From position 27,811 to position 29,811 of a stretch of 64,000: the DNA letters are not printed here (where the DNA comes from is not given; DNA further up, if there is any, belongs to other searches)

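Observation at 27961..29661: Serpin with an about 150-residue, about 30-cysteine N-terminal domain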

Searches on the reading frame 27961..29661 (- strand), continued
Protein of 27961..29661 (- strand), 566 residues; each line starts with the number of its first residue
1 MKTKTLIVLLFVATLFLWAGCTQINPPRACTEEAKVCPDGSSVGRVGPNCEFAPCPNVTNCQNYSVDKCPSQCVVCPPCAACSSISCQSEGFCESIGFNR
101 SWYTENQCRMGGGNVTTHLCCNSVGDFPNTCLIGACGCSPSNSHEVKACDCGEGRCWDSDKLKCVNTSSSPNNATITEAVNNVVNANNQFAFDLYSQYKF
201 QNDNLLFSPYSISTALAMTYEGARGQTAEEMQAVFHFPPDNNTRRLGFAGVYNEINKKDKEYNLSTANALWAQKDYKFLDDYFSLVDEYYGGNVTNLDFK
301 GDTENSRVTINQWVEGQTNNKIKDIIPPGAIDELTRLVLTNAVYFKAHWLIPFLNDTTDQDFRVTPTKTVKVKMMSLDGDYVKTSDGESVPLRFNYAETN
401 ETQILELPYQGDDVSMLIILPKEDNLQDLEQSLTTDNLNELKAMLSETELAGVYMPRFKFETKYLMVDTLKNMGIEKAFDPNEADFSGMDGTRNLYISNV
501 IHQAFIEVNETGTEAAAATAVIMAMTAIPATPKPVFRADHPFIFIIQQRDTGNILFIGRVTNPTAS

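Call 58: find_encoding_contigs(protein=P0123, flank=8000, max_places=2)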
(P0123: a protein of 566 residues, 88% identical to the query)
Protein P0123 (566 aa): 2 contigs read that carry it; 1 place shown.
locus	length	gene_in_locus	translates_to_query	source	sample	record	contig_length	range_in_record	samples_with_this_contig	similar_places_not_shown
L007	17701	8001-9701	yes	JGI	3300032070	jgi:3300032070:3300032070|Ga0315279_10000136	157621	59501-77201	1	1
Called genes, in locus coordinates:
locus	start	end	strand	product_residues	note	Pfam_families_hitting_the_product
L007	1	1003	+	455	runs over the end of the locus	PF09249:tRNA_NucTransf2, PF21133:CAA_C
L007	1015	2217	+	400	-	PF01411:tRNA-synt_2c, PF07973:tRNA_SAD (weak), PF02272:DHHA1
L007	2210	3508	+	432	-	PF01336:tRNA_anti-codon, PF00152:tRNA-synt_2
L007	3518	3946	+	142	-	PF01467:CTP_transf_like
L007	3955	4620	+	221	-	PF01902:Diphthami_syn_2_N, PF28410:Diphthami_syn_2_C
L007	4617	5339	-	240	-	PF01048:PNP_UDP_1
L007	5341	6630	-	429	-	PF01979:Amidohydro_1, PF07969:Amidohydro_3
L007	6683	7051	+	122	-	PF14464:Prok-JAB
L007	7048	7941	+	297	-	PF00294:PfkB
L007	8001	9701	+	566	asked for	PF00079:Serpin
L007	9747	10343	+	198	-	-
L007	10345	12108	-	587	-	PF04068:Fer4_RLI (weak), PF12837:Fer4_6 (faint), PF13237:Fer4_10 (faint), PF00037:Fer4, PF02463:SMC_N (weak), PF00005:ABC_tran, PF13304:AAA_21 (faint), PF00005:ABC_tran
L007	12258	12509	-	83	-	PF05016:ParE_toxin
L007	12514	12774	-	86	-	-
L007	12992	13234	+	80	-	PF24434:DUF7557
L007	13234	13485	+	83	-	PF05016:ParE_toxin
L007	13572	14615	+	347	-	PF26356:Pelota_N, PF03464:eRF1_2 (weak), PF03465:eRF1_3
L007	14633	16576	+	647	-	PF02516:STT3, PF13231:PMT_2 (weak), PF22627:AglB_core-like (faint)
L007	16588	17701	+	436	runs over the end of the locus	PF13450:NAD_binding_8, PF01593:Amino_oxidase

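Call 59: find_related_loci(query=window:27961-29661:-, collection=genome_contigs, flank=4000)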
Query window:27961-29661:- (566 aa) in genome_contigs; peptide patterns used: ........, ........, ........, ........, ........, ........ (x = any residue, [..] = any of these).
37 stretches matched a pattern; 8 encode a relative of the query (tblastn E <= 1e-3); 8 distinct loci.
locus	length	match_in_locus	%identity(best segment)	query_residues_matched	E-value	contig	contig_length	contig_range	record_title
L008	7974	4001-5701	88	1-566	0e+0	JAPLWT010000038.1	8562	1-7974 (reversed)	MAG: Candidatus Micrarchaeota archaeon isolate LacPavin_0920_SED3_MAG_48_13 LacPavin_0920_SED3_scaffold_1802014, whole g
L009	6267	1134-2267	63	178-564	3e-154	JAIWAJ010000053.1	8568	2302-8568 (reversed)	MAG: Methanosarcinales archaeon isolate SFP3_US_04_2 NODE_3027_length_8630_cov_2.510643, whole genome shotgun sequence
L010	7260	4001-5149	60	164-563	4e-147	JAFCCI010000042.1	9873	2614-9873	Candidatus Woesearchaeota archaeon isolate AB_3033_Bin_101 AB_3033_Bin_101_scaffold_19619, whole genome shotgun sequence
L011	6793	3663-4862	45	156-563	4e-98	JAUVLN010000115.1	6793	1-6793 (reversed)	MAG: Thermoplasmatota archaeon isolate CSMAG_507 CSMAG_507_k141_300951_length_6793_cov_9.0000, whole genome shotgun sequ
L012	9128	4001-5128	46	180-565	8e-97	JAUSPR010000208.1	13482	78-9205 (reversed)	MAG: Thermoplasmata archaeon isolate E21_metabat.bin.9 E21_k141_82835, whole genome shotgun sequence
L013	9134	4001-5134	38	184-564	8e-70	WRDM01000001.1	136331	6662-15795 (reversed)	MAG: Phycisphaerae bacterium isolate Lab288P3bin214 Ga0123353_10000042, whole genome shotgun sequence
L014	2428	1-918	45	255-565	3e-69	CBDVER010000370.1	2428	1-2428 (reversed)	MAG TPA_asm: uncultured Thermoplasmata archaeon isolate SRR22302360_binner12_Refined_34 genome assembly, contig: ERZ2507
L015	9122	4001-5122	33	176-564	5e-52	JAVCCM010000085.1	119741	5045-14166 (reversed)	MAG: Candidatus Electryonea clarkiae isolate MAG_3300035698_1675 Ga0374944_199892, whole genome shotgun sequence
